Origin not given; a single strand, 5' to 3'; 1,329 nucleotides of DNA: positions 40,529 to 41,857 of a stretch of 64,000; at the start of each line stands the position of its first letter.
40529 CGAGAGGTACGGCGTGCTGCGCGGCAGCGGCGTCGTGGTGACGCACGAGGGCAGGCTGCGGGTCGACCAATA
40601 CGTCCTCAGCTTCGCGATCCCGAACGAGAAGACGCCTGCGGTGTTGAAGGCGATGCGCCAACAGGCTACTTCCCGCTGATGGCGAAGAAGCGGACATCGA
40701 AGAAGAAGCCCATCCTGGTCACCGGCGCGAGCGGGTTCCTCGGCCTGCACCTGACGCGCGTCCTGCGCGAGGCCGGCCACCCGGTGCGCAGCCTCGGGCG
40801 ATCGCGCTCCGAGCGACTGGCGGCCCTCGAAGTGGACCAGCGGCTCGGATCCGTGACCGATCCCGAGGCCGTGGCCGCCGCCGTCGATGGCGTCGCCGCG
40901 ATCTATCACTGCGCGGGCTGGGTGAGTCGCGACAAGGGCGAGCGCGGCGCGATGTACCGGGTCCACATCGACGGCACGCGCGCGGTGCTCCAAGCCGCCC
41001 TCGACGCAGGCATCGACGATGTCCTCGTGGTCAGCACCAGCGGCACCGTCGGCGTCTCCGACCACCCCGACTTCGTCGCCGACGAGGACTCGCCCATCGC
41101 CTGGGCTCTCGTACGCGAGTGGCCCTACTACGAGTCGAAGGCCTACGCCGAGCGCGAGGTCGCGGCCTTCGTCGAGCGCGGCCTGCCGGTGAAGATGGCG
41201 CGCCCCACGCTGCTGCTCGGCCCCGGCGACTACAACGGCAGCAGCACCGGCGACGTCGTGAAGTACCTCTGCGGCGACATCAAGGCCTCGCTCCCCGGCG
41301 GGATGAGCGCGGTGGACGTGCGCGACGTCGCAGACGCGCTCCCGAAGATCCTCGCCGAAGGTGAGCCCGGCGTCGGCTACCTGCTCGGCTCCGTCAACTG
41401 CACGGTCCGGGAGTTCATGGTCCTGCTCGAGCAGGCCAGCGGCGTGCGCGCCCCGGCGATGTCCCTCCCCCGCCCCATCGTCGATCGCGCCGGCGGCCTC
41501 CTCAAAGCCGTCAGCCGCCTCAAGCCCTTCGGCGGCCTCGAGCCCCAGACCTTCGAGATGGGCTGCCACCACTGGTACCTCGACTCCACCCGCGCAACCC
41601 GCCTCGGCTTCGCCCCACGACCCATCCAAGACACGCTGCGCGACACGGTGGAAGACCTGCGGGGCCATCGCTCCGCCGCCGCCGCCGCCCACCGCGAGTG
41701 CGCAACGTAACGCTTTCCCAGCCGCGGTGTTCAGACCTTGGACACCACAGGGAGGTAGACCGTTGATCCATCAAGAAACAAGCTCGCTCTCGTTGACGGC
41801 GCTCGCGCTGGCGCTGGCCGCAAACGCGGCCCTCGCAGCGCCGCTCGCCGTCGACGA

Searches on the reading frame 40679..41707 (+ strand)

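Call 91: search_protein_families(library=pfam, proteins=[window:40679-41707:+], max_evalue=0.00001)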
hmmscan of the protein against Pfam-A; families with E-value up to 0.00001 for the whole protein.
window:40679-41707:+ (343 aa): 7 families
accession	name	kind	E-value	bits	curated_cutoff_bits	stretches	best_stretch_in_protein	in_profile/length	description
PF01370.27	Epimerase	-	8.3e-28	97.8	20.9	1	12-231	1-234/240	NAD dependent epimerase/dehydratase family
PF01073.25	3Beta_HSD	-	6.7e-17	61.9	22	1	13-163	1-159/280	3-beta hydroxysteroid dehydrogenase/isomerase family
PF13460.12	NAD_binding_10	-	3.2e-15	56.9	27.2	1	16-226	1-182/184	NAD(P)H-binding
PF07993.18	NAD_binding_4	-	2.6e-10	40.3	20.1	1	62-191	79-214/258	Male sterility protein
PF05368.20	NmrA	-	6.3e-09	36.3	27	1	8-116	1-103/298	NmrA-like family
PF16363.11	GDP_Man_Dehyd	-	4.6e-08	33.3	27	1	13-166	1-169/332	GDP-mannose 4,6 dehydratase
PF04321.23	RmlD_sub_bind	-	7e-07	29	27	1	12-113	3-95/287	RmlD substrate binding domain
